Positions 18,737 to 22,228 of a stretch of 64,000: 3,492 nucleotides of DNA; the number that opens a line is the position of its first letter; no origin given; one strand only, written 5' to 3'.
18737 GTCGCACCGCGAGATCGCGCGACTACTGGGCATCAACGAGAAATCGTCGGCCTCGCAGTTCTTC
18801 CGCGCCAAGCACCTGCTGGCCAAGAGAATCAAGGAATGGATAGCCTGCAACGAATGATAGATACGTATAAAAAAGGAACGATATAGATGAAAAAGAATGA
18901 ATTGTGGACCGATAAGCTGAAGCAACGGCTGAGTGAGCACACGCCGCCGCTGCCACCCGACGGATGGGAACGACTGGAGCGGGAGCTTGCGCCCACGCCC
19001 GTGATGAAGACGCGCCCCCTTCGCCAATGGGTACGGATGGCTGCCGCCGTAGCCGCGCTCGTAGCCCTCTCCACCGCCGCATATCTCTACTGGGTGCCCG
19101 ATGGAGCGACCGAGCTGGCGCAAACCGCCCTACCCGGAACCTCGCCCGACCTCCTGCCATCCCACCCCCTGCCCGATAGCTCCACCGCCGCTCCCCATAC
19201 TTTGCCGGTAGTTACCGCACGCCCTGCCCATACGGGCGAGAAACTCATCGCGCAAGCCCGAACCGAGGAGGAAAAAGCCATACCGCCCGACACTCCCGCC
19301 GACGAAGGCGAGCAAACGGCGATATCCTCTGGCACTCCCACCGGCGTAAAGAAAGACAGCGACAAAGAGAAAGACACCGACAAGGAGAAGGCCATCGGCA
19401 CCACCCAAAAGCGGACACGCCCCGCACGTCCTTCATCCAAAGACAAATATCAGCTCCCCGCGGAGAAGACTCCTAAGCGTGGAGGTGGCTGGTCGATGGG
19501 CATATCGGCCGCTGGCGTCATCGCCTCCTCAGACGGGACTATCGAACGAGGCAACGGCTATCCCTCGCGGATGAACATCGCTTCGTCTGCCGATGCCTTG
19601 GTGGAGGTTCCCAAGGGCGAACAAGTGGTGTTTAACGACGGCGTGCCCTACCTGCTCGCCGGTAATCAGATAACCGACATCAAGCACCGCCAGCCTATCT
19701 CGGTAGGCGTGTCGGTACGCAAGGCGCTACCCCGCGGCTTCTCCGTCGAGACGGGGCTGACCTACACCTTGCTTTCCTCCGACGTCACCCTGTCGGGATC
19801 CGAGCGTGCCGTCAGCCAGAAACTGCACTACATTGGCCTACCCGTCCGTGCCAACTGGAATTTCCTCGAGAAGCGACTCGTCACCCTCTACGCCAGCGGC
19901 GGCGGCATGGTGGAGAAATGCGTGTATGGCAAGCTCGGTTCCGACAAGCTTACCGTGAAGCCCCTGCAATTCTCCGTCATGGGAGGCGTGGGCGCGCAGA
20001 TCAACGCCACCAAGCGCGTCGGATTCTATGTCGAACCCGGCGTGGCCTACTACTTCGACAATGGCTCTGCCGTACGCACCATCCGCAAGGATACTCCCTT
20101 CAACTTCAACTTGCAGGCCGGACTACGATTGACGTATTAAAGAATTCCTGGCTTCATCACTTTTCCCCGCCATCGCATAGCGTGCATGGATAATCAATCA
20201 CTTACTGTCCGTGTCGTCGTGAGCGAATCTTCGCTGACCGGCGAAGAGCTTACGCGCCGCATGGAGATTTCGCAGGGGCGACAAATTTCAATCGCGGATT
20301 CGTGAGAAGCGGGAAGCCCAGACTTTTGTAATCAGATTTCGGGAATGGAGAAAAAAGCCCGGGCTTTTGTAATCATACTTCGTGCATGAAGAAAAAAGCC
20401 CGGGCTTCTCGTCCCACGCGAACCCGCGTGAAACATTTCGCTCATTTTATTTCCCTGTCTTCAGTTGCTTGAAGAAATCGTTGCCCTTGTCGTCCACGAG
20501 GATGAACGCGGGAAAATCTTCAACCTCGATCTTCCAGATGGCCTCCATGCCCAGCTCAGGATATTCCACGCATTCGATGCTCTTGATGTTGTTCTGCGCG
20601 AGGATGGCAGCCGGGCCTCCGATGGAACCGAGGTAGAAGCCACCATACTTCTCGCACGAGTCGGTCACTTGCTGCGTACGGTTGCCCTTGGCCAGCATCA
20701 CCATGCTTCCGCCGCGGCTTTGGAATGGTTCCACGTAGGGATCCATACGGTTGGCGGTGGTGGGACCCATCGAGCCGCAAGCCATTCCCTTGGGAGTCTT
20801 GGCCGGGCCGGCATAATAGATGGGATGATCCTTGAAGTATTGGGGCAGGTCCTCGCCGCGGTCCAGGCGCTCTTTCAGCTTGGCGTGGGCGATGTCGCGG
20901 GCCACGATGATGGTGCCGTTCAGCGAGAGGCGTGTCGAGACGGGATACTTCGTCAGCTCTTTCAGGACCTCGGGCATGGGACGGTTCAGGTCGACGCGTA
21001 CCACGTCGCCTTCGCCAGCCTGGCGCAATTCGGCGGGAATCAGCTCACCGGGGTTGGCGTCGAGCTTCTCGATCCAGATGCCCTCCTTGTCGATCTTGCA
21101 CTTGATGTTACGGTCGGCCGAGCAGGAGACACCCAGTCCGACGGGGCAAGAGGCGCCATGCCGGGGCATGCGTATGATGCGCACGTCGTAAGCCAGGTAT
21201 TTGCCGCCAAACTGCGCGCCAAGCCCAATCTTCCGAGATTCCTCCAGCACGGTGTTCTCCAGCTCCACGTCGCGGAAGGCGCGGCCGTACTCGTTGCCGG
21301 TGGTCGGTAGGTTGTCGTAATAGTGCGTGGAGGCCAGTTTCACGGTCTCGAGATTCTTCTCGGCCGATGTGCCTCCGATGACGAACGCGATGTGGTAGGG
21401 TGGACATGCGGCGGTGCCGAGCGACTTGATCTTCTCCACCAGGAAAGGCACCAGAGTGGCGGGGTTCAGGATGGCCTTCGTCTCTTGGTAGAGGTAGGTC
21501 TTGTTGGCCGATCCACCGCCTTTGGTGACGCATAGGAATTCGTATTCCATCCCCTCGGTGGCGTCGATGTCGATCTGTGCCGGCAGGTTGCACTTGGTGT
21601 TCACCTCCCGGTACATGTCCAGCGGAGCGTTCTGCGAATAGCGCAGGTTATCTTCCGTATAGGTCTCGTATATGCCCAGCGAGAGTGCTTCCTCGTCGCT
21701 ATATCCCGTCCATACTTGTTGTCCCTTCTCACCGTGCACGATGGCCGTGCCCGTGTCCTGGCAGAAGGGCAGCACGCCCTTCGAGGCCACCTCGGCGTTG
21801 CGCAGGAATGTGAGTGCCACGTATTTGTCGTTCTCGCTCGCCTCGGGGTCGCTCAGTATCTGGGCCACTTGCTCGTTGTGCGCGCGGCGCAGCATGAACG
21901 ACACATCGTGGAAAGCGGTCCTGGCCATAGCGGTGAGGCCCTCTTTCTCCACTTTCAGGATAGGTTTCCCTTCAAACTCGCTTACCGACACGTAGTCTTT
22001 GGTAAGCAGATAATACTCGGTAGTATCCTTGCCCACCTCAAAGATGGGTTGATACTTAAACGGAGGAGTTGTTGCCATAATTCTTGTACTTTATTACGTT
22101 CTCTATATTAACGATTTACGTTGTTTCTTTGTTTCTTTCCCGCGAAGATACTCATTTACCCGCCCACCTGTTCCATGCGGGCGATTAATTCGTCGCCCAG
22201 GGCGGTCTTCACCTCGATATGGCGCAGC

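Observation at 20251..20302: Undescribed-looking dispersed ~52-bp element, always 3' of a gene in sense orientation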

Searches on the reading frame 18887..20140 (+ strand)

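Call 91: search_protein_families(library=pfam, proteins=[window:18887-20140:+], max_evalue=0.00001)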
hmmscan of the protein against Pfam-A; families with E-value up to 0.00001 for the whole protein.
window:18887-20140:+ (417 aa): 1 family
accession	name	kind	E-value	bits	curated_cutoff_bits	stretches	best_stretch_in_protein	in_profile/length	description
PF13568.12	OMP_b-brl_2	-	1.9e-07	31.7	27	1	259-373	28-157/175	Outer membrane protein beta-barrel domain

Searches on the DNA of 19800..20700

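Call 10: search_rna_families(source=window, start=19800, end=20700, threshold=evalue, max_evalue=10)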
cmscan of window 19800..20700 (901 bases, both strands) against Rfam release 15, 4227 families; matches with E-value up to 10: 3.
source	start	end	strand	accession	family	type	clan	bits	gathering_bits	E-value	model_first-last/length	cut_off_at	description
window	20352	20409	-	RF03364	mir-427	Gene; miRNA;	-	20.7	70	0.34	1-69/69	no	mir-427 microRNA precursor family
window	20351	20438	-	RF02784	SorX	Gene; sRNA;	-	18.4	46.6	0.12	1-73/73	no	Singlet oxygen resistance RNA X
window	20349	20432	-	RF02837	anti-hemB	Gene; sRNA;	-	13.5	49.5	3.3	1-81/81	no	Burkholderia RNA 7 (anti-hemB)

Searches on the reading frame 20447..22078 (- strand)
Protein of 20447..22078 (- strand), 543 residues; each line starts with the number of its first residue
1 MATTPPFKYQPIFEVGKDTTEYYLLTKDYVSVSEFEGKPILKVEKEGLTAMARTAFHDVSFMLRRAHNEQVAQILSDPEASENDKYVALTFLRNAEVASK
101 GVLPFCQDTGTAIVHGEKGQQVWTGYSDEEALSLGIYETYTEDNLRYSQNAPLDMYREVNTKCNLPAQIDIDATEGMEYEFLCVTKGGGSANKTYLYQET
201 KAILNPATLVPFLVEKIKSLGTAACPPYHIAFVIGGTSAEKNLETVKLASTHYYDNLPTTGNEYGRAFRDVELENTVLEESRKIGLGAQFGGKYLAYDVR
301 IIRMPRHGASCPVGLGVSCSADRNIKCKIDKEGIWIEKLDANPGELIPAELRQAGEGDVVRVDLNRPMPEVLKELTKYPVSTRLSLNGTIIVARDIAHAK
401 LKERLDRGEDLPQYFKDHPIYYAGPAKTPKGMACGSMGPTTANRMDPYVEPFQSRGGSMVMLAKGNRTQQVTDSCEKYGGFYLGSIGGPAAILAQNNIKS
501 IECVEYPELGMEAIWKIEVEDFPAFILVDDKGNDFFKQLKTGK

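Call 91: search_protein_families(library=pfam, proteins=[window:20447-22078:-], max_evalue=0.00001)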
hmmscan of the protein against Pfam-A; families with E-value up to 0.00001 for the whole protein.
window:20447-22078:- (543 aa): 2 families
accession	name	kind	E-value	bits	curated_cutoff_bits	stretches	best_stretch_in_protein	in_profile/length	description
PF05683.17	Fumerase_C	-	8.6e-86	286.9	22.2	1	333-538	1-204/205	Fumarase C-terminus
PF05681.19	Fumerase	-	2.1e-77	260.5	25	1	51-327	3-269/270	Fumarate hydratase (Fumerase)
